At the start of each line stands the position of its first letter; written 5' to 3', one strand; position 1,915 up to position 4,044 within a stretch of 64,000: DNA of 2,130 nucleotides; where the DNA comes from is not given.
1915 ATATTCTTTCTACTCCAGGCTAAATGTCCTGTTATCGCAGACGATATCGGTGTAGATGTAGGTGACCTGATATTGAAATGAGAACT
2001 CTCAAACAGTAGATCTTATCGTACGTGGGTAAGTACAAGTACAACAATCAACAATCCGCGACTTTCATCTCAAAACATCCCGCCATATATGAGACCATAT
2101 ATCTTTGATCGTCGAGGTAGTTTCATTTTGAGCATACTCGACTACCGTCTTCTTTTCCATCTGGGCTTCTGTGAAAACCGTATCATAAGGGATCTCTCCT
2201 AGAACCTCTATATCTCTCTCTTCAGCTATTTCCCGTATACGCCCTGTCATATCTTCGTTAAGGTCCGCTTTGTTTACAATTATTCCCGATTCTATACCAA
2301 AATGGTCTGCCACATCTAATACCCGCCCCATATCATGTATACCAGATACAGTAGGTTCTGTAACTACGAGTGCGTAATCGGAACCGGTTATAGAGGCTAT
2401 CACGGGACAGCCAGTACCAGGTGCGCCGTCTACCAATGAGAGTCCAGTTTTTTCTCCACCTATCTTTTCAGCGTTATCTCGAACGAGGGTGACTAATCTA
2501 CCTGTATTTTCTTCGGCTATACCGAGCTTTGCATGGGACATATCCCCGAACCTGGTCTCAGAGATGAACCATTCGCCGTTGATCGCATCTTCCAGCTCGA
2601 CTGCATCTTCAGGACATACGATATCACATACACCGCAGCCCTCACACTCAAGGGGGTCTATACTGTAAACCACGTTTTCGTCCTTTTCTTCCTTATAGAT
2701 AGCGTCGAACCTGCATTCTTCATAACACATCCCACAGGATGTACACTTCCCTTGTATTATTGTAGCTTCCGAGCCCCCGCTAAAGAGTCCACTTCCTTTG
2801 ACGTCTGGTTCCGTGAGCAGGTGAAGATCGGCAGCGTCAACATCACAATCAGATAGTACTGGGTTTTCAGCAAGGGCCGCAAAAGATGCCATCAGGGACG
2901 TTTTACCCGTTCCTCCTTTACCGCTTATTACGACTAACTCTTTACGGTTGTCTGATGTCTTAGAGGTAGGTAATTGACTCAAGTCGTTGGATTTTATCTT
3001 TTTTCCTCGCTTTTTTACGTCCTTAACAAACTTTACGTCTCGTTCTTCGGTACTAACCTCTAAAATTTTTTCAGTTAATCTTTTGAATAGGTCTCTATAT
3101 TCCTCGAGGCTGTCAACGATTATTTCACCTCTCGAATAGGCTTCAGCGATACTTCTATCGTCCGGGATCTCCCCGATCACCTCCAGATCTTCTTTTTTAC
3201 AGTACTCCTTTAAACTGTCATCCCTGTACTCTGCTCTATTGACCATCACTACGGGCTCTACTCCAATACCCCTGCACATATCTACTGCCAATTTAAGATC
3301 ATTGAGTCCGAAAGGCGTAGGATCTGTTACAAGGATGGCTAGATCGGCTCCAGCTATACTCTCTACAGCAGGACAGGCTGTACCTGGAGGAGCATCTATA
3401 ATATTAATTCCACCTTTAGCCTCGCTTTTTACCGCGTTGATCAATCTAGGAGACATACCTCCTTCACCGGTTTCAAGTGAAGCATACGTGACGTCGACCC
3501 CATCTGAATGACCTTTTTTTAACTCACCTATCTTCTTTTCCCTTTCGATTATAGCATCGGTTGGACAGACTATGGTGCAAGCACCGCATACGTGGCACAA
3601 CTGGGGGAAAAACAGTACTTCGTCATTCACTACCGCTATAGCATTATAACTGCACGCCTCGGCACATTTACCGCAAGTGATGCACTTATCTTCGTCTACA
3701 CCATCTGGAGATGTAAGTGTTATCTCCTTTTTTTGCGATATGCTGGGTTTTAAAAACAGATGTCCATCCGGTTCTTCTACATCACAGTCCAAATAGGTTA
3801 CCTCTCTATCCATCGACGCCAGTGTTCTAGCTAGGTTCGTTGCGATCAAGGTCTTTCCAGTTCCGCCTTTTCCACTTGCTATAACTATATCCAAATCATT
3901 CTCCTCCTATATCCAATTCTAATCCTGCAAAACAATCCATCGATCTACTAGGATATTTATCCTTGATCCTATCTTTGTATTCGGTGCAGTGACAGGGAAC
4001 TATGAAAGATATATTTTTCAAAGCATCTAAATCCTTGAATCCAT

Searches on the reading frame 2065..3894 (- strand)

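Call 94: search_protein_families(library=pfam, proteins=[window:2065-3894:-], max_evalue=0.00001)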
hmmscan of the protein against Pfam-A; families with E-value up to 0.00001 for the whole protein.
window:2065-3894:- (609 aa): 17 families
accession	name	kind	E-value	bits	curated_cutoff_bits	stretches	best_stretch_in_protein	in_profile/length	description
PF01656.29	CbiA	-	1.5e-29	102.9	25.4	2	3-257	1-123/125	CobQ/CobB/MinD/ParA nucleotide binding domain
PF10609.15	ParA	-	3.5e-24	86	27.1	1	3-45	6-48/246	NUBPL iron-transfer P-loop NTPase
PF00037.32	Fer4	-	3.8e-22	77.6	21.1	1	66-86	3-23/24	4Fe-4S binding domain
PF14697.11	Fer4_21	-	3.5e-16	59.5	35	2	66-115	3-57/59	4Fe-4S dicluster domain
PF12838.12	Fer4_7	-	5.2e-15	56.1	27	2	383-431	1-52/52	4Fe-4S dicluster domain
PF12837.12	Fer4_6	-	2.3e-14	53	25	0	66-86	4-24/24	4Fe-4S binding domain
PF00142.24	Fer4_NifH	-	2.7e-13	50.5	25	0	536-592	177-232/271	4Fe-4S iron sulfur cluster binding proteins, NifH/frxC family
PF13187.11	Fer4_9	-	1.6e-12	47.6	27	1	70-115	1-52/52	4Fe-4S dicluster domain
PF13484.11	Fer4_16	-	2.5e-12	47.8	30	0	100-122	2-24/66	4Fe-4S double cluster binding domain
PF13237.11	Fer4_10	-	8.7e-11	42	25.5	0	66-111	4-53/53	4Fe-4S dicluster domain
PF25160.1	LdpA_Fe-S-bd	-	2.3e-09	37.3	27.6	0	64-89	21-46/49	LdpA Fe-S cluster-binding domain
PF13614.12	AAA_31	-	2.5e-09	37.7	27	0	3-39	4-40/177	AAA domain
PF13500.12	AAA_26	-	3.1e-07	30.9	27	0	526-576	149-196/198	AAA domain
PF13191.12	AAA_16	-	4.3e-07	31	32.6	0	312-351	18-61/167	AAA ATPase domain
PF12797.12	Fer4_2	-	8.9e-07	28.9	24.5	0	66-82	5-21/22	4Fe-4S binding domain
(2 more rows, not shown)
